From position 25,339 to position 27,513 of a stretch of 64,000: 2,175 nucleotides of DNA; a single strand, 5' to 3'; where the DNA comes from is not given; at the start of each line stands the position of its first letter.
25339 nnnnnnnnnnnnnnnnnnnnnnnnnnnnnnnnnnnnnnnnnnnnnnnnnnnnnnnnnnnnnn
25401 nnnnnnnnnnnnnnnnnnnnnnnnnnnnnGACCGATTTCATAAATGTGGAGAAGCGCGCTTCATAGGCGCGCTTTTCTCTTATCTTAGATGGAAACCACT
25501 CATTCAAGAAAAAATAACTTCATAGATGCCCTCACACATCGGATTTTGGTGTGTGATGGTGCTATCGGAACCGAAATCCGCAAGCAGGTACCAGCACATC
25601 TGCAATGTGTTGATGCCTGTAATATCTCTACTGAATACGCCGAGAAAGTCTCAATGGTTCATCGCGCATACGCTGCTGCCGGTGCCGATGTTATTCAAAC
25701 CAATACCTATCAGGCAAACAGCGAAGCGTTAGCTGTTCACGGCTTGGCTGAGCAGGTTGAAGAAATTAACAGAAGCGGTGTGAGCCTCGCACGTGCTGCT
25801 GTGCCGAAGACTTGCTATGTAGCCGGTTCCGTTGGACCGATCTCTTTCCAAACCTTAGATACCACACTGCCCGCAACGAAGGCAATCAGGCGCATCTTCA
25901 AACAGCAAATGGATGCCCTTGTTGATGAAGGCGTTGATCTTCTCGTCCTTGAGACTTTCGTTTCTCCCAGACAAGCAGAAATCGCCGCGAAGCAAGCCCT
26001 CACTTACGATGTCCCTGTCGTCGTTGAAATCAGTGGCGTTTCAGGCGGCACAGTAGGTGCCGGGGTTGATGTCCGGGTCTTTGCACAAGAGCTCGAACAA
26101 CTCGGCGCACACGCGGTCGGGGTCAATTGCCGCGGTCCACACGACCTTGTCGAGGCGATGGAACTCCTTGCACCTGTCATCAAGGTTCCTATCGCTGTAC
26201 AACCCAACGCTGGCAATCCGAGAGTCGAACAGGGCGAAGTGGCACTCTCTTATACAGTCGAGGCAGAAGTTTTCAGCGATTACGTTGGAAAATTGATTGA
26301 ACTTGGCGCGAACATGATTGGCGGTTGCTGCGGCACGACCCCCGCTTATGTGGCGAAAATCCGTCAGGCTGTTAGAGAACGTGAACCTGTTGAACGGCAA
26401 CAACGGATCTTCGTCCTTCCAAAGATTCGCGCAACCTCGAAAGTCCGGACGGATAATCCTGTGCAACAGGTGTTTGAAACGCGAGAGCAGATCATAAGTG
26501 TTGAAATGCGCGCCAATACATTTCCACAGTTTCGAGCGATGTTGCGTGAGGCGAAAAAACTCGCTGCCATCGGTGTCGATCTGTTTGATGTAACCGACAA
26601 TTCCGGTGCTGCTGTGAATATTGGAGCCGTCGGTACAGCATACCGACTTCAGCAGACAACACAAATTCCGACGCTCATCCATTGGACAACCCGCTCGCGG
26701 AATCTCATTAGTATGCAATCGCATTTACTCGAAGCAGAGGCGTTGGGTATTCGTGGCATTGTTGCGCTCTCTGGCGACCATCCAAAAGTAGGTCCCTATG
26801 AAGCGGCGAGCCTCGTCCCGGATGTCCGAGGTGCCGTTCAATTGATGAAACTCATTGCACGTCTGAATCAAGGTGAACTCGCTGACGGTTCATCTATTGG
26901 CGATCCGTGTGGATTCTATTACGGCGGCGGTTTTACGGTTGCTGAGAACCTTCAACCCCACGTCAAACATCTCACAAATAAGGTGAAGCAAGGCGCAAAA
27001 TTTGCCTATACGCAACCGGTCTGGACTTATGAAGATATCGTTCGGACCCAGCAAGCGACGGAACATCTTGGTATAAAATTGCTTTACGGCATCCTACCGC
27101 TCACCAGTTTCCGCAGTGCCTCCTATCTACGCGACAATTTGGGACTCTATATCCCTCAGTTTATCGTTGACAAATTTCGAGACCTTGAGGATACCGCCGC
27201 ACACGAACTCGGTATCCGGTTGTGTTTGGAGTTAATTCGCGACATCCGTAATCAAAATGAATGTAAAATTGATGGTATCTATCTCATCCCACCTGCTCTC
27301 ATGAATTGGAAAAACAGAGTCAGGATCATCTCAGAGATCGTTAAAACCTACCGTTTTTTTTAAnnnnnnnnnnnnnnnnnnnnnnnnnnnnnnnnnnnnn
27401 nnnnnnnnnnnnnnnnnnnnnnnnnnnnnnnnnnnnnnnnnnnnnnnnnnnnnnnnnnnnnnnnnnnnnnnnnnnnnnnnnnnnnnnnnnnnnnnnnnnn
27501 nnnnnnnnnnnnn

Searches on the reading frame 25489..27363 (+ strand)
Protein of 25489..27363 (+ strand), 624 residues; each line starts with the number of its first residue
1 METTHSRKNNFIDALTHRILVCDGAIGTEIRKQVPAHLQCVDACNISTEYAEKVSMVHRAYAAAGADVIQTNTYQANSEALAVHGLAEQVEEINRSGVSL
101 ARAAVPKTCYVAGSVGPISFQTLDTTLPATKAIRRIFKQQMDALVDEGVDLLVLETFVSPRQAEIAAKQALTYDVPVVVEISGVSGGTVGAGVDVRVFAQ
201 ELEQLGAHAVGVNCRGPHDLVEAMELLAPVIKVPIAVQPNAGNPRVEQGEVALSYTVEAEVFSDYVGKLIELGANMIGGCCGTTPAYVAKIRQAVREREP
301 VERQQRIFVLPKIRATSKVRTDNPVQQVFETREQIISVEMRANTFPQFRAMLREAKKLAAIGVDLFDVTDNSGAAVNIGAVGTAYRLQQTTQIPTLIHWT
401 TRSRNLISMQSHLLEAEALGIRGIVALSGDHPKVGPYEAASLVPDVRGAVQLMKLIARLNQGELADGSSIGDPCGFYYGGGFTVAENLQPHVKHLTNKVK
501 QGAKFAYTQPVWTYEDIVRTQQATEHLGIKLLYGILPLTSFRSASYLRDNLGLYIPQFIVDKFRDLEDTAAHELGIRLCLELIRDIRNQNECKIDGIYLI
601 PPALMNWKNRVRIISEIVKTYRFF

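Call 7: search_protein_families(library=pfam, proteins=[window:25489-27363:+], max_evalue=0.0001)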
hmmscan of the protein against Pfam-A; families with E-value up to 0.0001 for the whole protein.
window:25489-27363:+ (624 aa): 2 families
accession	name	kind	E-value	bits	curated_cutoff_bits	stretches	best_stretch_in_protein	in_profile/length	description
PF02574.22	S-methyl_trans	-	3.2e-62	211.4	22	1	20-295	1-283/283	Homocysteine S-methyltransferase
PF02219.23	MTHFR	-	1e-30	107.6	24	1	326-594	3-265/287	Methylenetetrahydrofolate reductase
